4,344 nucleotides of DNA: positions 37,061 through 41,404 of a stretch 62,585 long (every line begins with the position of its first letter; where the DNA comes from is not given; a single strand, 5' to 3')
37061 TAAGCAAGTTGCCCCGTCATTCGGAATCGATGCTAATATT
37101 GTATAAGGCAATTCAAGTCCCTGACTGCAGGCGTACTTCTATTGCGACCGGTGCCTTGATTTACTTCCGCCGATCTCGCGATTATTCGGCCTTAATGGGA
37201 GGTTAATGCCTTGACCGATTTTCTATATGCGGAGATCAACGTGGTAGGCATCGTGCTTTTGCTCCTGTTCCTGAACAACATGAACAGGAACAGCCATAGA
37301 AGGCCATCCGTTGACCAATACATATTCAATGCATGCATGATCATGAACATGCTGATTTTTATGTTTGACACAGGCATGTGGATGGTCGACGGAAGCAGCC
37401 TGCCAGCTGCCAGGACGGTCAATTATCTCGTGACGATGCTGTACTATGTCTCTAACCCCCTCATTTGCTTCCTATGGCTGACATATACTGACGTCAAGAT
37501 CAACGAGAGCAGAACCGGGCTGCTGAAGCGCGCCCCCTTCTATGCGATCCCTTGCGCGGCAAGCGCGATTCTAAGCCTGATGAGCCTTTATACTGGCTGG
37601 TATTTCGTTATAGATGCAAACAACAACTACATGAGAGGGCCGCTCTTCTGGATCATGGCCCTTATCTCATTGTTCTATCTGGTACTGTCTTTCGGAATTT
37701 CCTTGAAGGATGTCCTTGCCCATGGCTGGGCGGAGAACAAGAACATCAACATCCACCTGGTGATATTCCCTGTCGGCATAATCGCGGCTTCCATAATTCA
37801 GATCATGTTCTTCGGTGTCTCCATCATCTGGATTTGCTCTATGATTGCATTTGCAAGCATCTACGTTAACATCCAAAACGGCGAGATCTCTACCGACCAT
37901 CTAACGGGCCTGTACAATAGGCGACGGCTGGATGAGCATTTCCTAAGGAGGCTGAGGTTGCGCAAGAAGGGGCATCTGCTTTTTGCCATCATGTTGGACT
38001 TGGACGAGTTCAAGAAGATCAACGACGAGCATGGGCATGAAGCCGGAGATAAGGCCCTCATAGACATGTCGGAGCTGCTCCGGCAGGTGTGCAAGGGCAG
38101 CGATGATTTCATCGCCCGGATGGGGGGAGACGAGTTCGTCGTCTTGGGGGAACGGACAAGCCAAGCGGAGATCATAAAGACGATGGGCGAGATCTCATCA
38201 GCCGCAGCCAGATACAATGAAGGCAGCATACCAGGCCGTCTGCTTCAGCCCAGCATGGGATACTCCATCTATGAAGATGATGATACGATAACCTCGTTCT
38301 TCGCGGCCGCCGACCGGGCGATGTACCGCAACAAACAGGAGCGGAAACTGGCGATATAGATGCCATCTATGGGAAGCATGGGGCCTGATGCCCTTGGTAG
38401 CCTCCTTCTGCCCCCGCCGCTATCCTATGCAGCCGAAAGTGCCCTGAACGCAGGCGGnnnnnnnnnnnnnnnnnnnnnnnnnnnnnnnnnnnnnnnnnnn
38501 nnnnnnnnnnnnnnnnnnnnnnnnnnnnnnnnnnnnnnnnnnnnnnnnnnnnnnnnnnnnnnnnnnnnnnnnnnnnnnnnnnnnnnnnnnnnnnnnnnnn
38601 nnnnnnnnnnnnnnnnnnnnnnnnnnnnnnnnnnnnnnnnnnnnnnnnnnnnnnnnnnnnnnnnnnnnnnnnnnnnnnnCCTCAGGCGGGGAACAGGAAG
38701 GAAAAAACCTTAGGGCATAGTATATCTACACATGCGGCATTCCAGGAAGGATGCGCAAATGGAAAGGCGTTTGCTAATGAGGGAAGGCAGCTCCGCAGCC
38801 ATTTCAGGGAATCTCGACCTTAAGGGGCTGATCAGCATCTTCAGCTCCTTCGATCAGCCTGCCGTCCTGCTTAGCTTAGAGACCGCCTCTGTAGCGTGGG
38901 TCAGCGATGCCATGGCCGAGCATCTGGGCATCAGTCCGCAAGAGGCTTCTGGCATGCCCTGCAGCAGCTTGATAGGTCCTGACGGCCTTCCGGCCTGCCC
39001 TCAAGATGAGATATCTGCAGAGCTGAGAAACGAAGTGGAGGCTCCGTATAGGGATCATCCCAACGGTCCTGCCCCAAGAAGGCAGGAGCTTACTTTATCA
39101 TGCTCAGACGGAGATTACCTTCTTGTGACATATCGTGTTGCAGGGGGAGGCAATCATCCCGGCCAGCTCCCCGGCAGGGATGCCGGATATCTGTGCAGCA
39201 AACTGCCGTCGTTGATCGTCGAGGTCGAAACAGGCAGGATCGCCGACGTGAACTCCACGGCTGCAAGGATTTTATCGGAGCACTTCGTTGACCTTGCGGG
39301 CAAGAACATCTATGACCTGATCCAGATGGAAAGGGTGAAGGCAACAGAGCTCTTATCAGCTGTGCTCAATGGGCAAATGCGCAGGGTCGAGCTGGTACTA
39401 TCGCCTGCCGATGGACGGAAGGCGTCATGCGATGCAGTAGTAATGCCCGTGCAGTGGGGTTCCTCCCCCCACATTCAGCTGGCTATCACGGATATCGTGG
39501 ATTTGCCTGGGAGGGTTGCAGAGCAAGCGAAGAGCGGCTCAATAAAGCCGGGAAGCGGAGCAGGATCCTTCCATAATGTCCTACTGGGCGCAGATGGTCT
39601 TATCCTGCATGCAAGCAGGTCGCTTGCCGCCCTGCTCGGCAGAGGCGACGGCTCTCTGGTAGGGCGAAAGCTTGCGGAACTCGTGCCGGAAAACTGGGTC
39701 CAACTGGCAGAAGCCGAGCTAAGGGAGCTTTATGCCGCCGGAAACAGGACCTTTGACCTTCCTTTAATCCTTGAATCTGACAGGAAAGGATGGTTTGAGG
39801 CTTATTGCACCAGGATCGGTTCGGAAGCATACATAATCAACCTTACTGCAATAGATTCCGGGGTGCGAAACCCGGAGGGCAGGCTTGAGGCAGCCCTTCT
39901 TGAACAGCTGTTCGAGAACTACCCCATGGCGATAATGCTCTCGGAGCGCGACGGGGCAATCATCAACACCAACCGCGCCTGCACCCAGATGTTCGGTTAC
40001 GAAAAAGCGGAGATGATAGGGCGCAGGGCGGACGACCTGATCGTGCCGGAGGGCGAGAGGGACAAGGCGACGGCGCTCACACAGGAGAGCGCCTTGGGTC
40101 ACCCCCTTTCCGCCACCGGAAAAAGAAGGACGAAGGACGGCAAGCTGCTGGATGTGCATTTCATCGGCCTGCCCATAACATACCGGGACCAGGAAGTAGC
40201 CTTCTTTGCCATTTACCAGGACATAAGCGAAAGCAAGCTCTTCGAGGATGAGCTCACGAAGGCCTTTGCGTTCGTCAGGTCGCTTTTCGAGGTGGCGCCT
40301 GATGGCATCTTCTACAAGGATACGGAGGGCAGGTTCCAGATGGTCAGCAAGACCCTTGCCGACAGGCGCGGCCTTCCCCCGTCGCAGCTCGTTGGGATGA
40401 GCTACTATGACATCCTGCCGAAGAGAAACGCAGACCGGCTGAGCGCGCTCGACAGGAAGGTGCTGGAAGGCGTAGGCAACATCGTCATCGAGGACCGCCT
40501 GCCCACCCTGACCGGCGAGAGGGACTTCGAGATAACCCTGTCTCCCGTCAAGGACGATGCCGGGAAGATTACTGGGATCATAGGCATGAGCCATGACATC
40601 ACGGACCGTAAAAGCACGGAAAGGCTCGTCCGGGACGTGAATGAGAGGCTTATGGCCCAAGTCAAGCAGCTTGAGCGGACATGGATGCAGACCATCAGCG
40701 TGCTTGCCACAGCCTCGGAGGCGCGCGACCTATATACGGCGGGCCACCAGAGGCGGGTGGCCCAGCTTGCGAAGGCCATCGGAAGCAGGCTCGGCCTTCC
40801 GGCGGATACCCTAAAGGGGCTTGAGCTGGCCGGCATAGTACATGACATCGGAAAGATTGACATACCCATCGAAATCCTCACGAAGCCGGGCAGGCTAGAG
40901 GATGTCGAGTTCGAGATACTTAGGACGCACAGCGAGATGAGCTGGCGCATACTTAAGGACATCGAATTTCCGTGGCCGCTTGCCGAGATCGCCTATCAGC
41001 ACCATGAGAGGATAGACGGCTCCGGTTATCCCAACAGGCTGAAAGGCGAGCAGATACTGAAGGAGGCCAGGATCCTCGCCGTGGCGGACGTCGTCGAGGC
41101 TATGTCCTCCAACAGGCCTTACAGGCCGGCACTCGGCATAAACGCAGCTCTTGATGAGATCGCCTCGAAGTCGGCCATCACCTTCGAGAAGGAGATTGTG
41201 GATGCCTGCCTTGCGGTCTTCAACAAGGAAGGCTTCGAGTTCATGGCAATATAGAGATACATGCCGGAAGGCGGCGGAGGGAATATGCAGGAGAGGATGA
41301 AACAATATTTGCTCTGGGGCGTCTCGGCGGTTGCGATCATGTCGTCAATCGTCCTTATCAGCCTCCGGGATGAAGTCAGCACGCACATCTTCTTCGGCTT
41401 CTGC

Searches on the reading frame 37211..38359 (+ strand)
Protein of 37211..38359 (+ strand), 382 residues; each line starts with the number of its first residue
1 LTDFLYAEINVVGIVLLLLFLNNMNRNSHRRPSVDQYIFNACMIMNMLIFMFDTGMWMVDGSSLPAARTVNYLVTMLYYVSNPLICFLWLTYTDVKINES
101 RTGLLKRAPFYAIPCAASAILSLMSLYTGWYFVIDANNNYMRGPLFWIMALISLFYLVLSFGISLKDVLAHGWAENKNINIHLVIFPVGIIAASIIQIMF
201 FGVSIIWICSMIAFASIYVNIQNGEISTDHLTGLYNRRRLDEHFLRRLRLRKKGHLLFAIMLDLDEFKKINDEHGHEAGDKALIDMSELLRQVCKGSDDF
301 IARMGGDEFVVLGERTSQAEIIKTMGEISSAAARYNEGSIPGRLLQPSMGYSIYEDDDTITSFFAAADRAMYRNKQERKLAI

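Call 11: search_protein_families(library=pfam, proteins=[window:37211-38359:+], max_evalue=0.001)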
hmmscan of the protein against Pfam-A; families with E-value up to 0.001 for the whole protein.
window:37211-38359:+ (382 aa): 1 family
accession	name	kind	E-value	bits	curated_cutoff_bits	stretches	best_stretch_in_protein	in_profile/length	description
PF00990.26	GGDEF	-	3.4e-34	118.4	23.8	1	228-378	3-158/161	Diguanylate cyclase, GGDEF domain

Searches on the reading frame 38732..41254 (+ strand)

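Call 11: search_protein_families(library=pfam, proteins=[window:38732-41254:+], max_evalue=0.001)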
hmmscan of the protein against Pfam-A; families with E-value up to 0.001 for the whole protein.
window:38732-41254:+ (840 aa): 10 families
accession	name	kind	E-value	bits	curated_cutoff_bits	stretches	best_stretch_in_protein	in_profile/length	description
PF08448.16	PAS_4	-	7.3e-44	148.9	23.1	3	519-627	1-109/110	PAS fold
PF13426.13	PAS_9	-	2.3e-36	124.6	27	3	398-500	1-103/103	PAS domain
PF00989.32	PAS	-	5.9e-36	123.4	22.6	3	389-498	2-113/113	PAS fold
PF13487.12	HD_5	-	1.4e-34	119.7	27.2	1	666-814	11-162/170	HD domain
PF01966.28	HD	-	9.7e-21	74.7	22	1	670-791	2-116/116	HD domain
PF13188.13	PAS_8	-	5.4e-16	58.3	21.8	1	389-442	2-55/65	PAS domain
PF08447.18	PAS_3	-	3.9e-09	37.1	25.6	1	411-489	2-82/89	PAS fold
PF08446.17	PAS_2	-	4.3e-06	27.9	21.4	0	287-340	24-73/107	PAS fold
PF24820.1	Diguanyl_cycl_sensor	-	2.7e-05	24.5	28.1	0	399-438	7-46/109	Diguanylate cyclase-like sensor domain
PF14598.12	PAS_11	-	0.00053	20.4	25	0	407-476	11-80/109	PAS domain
